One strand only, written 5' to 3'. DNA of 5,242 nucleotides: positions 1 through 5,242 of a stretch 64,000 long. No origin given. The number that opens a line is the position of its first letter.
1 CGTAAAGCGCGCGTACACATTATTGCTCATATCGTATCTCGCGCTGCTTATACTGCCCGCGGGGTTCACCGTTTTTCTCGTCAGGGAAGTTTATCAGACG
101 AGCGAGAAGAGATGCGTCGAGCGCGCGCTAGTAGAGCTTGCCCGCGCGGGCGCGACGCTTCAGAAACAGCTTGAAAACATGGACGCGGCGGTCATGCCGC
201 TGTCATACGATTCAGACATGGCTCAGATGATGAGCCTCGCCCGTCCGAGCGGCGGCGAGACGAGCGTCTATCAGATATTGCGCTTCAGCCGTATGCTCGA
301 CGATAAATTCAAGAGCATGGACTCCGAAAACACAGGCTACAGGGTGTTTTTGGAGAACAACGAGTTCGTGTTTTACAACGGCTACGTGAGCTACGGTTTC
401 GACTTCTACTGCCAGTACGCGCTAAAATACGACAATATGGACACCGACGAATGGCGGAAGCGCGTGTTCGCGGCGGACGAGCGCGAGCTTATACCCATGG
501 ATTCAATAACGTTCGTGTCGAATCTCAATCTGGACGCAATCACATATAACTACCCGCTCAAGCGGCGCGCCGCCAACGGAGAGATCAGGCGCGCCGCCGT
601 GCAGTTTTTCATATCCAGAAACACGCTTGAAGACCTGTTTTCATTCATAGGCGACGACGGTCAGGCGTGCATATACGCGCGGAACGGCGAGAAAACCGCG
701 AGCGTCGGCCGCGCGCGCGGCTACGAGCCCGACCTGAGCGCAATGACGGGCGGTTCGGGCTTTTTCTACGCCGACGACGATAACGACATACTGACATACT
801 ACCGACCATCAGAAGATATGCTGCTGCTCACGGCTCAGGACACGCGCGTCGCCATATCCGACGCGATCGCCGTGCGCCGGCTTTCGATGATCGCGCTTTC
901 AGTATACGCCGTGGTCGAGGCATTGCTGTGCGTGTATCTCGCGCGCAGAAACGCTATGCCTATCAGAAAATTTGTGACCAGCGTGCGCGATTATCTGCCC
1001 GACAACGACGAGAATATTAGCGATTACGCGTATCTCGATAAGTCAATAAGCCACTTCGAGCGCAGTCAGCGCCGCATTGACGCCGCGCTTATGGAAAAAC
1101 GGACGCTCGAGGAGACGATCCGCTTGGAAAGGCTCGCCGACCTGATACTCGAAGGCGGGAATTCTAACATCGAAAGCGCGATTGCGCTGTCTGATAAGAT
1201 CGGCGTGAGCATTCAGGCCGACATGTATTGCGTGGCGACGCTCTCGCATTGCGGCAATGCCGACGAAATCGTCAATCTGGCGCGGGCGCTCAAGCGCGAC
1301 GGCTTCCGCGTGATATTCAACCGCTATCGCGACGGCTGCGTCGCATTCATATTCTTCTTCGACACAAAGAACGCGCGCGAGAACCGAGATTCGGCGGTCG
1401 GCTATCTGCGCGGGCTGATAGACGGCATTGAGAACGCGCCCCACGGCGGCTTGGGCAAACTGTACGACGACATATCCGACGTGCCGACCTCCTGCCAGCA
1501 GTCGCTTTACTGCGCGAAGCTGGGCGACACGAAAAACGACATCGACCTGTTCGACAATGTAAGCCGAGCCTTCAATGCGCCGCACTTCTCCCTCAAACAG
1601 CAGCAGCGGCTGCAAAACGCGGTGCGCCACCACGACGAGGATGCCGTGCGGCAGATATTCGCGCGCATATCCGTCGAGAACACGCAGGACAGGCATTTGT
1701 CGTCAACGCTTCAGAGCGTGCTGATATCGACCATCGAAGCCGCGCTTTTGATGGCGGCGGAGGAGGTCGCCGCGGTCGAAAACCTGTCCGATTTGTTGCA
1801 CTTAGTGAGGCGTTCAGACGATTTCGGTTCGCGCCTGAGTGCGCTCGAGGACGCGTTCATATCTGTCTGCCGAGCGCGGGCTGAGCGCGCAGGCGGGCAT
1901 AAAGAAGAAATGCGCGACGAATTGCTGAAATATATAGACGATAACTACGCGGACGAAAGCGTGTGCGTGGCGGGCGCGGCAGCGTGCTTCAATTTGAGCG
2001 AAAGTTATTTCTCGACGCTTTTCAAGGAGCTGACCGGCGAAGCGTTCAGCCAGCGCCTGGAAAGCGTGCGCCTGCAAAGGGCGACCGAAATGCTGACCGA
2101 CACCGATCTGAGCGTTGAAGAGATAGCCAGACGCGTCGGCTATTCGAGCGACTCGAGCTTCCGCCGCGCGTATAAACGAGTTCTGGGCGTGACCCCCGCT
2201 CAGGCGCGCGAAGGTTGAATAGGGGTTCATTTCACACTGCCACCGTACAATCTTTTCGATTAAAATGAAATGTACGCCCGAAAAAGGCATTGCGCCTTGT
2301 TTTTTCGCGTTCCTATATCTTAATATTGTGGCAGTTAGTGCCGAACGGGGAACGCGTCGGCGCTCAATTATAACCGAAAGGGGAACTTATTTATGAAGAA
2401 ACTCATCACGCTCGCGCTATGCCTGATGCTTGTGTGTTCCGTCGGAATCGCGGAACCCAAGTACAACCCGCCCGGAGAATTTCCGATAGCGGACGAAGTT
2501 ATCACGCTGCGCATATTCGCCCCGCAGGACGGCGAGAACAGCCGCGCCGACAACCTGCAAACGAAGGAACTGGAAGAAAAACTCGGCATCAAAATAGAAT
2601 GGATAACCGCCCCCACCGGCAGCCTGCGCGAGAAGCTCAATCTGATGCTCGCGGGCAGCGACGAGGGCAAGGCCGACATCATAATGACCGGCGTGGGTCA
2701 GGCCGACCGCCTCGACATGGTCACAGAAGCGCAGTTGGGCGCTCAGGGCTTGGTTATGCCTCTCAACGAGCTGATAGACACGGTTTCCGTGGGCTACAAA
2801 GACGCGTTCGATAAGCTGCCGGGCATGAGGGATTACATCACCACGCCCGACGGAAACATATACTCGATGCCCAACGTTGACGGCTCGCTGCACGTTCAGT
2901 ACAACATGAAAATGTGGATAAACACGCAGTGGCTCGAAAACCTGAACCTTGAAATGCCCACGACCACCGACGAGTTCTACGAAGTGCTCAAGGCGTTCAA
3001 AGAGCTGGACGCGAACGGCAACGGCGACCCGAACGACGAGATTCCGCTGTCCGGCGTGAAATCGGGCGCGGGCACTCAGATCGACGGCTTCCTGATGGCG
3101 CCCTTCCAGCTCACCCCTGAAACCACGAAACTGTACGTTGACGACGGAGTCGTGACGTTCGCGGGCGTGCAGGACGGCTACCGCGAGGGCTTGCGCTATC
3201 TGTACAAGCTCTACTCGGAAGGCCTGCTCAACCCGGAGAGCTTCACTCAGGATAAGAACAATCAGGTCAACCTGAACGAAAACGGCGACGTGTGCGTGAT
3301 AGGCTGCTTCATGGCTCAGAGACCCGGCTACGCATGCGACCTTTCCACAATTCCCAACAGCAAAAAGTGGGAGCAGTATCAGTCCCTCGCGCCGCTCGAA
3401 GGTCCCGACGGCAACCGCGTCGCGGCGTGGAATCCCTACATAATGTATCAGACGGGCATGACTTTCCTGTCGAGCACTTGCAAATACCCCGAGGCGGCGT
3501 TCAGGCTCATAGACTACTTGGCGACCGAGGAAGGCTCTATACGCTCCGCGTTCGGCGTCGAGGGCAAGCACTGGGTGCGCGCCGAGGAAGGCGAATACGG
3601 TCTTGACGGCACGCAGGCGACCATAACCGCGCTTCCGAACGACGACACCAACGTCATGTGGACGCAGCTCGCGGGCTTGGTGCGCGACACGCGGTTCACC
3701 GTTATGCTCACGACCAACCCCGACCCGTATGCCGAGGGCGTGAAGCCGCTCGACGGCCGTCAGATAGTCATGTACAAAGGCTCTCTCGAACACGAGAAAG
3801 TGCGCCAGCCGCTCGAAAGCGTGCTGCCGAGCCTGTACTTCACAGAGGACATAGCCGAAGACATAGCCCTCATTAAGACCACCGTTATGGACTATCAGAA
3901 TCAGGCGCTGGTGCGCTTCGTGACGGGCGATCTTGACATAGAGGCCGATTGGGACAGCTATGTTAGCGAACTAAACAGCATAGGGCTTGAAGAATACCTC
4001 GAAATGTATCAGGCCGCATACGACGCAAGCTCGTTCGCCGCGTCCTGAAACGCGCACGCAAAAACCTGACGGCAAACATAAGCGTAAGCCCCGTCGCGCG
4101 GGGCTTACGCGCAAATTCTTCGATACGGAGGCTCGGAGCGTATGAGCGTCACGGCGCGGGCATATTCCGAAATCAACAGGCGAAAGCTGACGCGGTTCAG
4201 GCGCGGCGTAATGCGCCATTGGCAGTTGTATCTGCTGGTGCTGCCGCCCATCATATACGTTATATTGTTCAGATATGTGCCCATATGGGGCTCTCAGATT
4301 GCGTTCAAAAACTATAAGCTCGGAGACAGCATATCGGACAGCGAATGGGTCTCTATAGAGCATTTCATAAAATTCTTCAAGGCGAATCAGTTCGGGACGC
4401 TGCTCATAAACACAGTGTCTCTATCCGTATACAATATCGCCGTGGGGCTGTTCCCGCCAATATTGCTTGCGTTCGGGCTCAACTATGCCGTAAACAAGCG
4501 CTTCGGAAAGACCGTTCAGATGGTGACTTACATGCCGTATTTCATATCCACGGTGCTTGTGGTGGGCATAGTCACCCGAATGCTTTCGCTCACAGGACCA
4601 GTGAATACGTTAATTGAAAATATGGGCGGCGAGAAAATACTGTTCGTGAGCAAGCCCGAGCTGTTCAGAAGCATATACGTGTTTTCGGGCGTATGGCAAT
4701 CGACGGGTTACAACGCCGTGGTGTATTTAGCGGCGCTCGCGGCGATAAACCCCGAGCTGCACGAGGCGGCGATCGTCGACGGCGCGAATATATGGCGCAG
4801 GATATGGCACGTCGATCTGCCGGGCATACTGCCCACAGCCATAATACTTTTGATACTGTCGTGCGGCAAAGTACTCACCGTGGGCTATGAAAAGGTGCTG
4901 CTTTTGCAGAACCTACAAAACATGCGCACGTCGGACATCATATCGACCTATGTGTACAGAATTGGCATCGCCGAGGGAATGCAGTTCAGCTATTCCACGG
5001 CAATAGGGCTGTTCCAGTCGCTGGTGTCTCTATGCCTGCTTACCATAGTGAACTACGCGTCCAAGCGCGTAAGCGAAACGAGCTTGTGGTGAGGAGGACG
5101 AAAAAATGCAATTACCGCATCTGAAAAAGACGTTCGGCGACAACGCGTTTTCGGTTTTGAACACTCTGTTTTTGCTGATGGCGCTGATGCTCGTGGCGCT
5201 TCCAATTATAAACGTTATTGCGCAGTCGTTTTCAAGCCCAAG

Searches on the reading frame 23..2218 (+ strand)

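Call 65: search_protein_families(library=pfam, proteins=[window:23-2218:+], max_evalue=0.001)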
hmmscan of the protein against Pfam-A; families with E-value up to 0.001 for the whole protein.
window:23-2218:+ (731 aa): 2 families
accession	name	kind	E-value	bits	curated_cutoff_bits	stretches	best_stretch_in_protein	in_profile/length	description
PF12833.13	HTH_18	-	2.9e-22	79.2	33.6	1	653-730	2-79/80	Helix-turn-helix domain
PF00165.29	HTH_AraC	-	6.8e-14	52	26.6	1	693-729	6-41/42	Bacterial regulatory helix-turn-helix proteins, AraC family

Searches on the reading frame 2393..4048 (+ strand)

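Call 65: search_protein_families(library=pfam, proteins=[window:2393-4048:+], max_evalue=0.001)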
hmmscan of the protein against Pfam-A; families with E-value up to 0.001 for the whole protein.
window:2393-4048:+ (551 aa): 2 families
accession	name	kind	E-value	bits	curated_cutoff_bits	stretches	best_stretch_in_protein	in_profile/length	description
PF01547.30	SBP_bac_1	-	1.2e-20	75.2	26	1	56-381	14-305/307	Bacterial extracellular solute-binding protein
PF13416.11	SBP_bac_8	-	4.7e-10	40.2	27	1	58-381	4-248/279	Bacterial extracellular solute-binding protein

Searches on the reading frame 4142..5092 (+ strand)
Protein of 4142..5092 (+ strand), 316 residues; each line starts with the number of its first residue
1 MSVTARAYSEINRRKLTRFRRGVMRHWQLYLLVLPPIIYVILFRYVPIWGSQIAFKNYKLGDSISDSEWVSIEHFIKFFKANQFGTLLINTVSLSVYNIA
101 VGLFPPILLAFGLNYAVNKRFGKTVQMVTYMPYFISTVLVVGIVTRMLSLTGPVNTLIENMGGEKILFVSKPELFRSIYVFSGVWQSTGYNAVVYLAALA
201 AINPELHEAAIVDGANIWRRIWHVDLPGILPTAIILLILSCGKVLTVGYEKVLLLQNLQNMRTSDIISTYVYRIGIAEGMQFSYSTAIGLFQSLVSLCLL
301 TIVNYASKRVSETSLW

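Call 65: search_protein_families(library=pfam, proteins=[window:4142-5092:+], max_evalue=0.001)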
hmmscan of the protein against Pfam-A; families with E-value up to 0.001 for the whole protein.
window:4142-5092:+ (316 aa): 1 family
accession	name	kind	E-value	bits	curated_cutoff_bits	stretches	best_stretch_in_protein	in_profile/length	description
PF00528.27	BPD_transp_1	-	5.2e-12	46.3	26.4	1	111-311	6-183/184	Binding-protein-dependent transport system inner membrane component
